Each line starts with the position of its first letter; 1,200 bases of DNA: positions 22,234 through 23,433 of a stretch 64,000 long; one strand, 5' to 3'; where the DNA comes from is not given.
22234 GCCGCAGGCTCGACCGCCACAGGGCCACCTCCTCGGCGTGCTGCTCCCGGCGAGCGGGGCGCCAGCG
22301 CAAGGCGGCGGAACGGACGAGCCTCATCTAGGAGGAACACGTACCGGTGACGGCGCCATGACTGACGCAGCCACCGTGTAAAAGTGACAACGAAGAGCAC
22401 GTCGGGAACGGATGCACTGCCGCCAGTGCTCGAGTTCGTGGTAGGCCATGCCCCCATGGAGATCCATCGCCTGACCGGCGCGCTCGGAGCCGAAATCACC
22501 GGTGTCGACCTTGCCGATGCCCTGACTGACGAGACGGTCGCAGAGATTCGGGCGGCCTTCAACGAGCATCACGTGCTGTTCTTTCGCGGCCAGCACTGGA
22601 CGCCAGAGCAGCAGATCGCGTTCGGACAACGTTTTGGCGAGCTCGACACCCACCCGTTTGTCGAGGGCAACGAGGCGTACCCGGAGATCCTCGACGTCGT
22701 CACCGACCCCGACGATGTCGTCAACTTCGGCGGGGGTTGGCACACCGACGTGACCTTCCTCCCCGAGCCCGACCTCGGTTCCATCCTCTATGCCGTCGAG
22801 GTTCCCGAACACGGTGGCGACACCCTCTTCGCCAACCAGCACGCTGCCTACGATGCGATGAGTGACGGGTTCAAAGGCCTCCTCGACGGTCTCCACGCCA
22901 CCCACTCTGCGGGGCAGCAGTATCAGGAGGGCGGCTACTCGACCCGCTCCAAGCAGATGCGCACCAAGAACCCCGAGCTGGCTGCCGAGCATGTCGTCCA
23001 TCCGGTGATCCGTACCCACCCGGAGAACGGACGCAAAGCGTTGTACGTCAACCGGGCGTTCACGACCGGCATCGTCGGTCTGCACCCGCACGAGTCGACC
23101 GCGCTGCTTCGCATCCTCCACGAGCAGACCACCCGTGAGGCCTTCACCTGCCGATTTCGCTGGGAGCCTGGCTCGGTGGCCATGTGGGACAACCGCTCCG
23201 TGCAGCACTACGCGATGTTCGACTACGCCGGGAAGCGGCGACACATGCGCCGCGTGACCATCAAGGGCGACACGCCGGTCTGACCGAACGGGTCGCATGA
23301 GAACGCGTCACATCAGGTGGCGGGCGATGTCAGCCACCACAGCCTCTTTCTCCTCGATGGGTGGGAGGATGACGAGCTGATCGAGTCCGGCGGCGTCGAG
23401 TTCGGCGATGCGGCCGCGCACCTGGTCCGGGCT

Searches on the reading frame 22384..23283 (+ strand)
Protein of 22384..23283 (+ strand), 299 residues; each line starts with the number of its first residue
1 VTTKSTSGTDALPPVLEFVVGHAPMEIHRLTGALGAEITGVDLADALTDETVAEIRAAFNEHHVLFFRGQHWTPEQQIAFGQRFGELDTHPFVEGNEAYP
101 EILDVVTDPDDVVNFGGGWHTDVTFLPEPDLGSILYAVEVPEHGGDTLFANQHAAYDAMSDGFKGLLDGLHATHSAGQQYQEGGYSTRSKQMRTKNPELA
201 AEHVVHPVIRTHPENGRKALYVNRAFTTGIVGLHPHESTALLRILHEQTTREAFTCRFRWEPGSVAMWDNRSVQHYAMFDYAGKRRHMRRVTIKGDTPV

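Call 22: search_protein_families(library=pfam, proteins=[window:22384-23283:+], max_evalue=0.001)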
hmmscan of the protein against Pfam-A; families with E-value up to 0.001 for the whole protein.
window:22384-23283:+ (299 aa): 1 family
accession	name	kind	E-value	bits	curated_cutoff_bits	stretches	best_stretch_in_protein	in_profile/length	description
PF02668.22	TauD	-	5.6e-74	249.8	27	1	27-292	2-267/267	Taurine catabolism dioxygenase TauD, TfdA family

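Call 39: search_protein_families(library=ncbifam, proteins=[window:22384-23283:+], max_evalue=1e-10)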
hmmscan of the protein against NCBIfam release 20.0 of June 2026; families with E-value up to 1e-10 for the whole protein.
window:22384-23283:+ (299 aa): 3 families
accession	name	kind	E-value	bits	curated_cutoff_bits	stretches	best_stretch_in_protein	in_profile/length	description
NF007104.0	PRK09553.1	equivalog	8.5e-85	284.3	313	1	25-299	5-279/282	taurine dioxygenase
NF045815.1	Neo-PentlctneFsynPtlD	equivalog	3e-37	128.5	550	1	25-296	1-289/301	neopentalenolactone/pentalenolactone F synthase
NF049937.1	CMthFAOxDecarbScoE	equivalog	6.2e-27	94.5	400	1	26-296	2-286/295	(3R)-3-[(carboxymethyl)amino]fatty acid oxygenase/decarboxylase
